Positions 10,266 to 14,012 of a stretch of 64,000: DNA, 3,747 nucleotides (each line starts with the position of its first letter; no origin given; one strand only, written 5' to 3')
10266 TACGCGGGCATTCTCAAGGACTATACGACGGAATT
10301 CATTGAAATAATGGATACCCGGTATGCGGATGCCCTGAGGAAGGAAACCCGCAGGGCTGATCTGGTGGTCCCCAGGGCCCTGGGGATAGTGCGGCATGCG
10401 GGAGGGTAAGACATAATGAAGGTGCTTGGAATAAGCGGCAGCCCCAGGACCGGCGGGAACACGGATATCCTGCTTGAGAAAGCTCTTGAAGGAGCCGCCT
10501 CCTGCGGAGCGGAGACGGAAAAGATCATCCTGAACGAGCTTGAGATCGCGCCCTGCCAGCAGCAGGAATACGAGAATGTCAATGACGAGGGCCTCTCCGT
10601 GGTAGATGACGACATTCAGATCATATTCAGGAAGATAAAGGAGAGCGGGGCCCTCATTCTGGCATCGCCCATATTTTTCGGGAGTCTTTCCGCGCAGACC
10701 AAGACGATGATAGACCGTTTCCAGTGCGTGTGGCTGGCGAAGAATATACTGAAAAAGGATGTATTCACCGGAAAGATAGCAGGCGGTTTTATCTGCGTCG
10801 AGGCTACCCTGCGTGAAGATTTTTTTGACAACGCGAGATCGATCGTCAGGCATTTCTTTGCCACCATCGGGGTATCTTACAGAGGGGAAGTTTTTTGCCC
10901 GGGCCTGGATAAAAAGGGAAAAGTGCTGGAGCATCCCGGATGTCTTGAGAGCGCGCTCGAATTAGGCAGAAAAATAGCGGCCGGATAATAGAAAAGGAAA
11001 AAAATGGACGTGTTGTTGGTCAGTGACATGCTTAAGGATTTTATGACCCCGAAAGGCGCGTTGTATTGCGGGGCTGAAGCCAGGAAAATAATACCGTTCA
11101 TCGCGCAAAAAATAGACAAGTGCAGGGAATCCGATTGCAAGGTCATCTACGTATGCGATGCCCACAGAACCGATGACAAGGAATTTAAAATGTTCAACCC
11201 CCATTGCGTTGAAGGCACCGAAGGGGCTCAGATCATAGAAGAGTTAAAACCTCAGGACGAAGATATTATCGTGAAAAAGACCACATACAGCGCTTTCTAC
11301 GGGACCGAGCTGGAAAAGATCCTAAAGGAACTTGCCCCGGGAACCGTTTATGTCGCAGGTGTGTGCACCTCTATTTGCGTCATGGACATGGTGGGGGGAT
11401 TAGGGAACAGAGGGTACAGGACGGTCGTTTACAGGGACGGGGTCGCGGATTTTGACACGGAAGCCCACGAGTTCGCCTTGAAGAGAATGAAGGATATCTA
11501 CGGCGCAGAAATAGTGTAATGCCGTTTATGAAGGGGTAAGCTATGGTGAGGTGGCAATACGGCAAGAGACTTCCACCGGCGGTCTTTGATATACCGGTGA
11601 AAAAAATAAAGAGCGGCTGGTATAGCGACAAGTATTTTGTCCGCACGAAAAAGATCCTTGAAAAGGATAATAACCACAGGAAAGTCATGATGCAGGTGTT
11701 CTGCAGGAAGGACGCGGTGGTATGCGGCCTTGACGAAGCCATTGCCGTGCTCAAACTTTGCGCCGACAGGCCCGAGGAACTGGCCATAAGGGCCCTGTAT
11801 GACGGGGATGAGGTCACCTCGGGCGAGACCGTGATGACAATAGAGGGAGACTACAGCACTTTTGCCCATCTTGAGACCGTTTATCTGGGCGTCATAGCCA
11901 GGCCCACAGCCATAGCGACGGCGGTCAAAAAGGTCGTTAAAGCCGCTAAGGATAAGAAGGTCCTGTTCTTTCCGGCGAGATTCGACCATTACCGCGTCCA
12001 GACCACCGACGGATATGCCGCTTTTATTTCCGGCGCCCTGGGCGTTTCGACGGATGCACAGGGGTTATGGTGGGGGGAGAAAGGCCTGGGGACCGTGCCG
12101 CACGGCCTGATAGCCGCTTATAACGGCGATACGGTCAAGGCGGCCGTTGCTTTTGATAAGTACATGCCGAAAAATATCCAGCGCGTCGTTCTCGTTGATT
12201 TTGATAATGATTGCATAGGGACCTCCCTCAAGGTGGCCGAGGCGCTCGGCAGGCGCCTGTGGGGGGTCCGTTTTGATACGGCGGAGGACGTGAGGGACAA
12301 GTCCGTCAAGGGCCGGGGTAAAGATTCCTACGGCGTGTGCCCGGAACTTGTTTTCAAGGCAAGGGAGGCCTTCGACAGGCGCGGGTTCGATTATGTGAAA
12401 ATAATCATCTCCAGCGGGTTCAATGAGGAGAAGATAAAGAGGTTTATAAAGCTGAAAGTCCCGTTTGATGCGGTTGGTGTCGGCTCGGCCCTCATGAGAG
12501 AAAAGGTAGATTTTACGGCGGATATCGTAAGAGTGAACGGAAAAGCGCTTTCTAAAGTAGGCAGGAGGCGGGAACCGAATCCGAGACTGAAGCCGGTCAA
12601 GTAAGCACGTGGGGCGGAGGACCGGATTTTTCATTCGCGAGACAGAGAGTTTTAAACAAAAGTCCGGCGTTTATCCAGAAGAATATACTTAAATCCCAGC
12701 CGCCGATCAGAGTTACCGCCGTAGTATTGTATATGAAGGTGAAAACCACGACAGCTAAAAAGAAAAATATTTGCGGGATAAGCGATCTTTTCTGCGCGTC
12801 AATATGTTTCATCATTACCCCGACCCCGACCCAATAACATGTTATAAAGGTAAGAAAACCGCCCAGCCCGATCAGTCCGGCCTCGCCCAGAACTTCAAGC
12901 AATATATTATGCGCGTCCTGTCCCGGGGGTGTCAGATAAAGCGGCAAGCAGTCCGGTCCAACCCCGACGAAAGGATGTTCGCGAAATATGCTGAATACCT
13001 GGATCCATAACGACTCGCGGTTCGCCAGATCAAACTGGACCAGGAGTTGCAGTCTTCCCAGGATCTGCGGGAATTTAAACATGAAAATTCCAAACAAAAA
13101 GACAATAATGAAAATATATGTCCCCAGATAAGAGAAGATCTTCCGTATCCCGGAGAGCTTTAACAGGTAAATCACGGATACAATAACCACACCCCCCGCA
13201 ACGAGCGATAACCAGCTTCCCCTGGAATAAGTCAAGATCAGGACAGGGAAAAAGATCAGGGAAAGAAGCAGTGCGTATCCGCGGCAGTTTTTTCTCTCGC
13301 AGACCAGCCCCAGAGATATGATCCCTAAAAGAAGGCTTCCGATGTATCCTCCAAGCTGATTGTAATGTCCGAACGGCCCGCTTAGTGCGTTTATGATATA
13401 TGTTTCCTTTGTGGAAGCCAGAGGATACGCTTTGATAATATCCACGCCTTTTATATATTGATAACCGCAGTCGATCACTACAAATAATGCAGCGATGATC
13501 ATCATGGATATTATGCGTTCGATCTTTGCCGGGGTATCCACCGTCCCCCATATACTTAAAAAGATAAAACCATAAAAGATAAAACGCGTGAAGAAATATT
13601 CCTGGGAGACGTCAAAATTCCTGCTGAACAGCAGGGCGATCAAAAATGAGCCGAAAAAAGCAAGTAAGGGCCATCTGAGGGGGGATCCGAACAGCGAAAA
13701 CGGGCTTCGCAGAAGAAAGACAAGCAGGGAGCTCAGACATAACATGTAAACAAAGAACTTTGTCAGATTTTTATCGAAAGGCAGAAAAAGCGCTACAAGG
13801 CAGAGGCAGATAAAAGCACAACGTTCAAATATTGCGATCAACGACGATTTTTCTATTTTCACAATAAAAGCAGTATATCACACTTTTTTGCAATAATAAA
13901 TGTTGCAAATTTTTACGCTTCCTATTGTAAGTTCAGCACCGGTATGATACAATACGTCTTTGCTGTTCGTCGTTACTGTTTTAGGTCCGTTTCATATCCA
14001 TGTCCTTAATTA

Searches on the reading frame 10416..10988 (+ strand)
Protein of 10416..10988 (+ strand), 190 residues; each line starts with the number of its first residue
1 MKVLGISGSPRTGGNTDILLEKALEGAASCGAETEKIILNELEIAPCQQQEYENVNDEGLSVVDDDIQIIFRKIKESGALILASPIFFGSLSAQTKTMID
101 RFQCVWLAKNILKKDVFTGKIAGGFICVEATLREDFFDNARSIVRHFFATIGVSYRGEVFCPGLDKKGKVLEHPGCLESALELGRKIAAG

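Call 19: search_protein_families(library=pfam, proteins=[window:10416-10988:+], max_evalue=0.0001)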
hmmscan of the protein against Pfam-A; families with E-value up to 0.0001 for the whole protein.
window:10416-10988:+ (190 aa): 2 families
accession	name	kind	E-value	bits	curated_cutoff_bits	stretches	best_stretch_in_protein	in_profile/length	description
PF03358.20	FMN_red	-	1.6e-21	76.9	24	1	1-124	1-111/152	NADPH-dependent FMN reductase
PF02525.22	Flavodoxin_2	-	3.8e-07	30.5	27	1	1-101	1-102/198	Flavodoxin-like fold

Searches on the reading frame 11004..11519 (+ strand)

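Call 19: search_protein_families(library=pfam, proteins=[window:11004-11519:+], max_evalue=0.0001)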
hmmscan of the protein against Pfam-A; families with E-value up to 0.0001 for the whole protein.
window:11004-11519:+ (171 aa): 1 family
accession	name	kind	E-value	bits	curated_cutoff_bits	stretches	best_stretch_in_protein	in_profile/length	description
PF00857.26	Isochorismatase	-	2.2e-42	145.6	27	1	3-165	2-166/175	Isochorismatase domain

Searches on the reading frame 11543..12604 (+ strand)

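Call 19: search_protein_families(library=pfam, proteins=[window:11543-12604:+], max_evalue=0.0001)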
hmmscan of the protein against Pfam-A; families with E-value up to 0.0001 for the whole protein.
window:11543-12604:+ (353 aa): 1 family
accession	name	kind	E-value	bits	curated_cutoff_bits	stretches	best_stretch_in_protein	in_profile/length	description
PF02749.22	QRPTase_N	-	2.6e-17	63.2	27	1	29-120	1-80/82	Quinolinate phosphoribosyl transferase, N-terminal domain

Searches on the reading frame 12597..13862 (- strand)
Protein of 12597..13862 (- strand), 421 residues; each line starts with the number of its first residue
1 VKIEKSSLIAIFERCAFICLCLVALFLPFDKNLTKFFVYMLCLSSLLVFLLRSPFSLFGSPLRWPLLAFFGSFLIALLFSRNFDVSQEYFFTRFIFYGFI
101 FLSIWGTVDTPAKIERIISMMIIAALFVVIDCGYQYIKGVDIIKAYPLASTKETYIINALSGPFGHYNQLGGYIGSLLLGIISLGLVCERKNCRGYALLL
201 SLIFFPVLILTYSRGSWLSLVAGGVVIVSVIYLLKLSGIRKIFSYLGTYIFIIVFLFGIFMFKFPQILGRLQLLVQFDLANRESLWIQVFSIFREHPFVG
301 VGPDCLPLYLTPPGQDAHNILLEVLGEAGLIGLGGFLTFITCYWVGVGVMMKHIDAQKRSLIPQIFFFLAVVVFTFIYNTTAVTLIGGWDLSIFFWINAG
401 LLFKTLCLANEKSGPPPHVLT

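Call 20: search_protein_families(library=pfam, proteins=[window:12597-13862:-], max_evalue=0.0001)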
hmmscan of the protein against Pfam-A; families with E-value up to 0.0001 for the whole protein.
window:12597-13862:- (421 aa): 1 family
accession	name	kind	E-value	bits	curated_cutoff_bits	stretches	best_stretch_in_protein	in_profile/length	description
PF04932.20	Wzy_C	-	1.1e-16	61.4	31.7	1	200-337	2-149/149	O-Antigen ligase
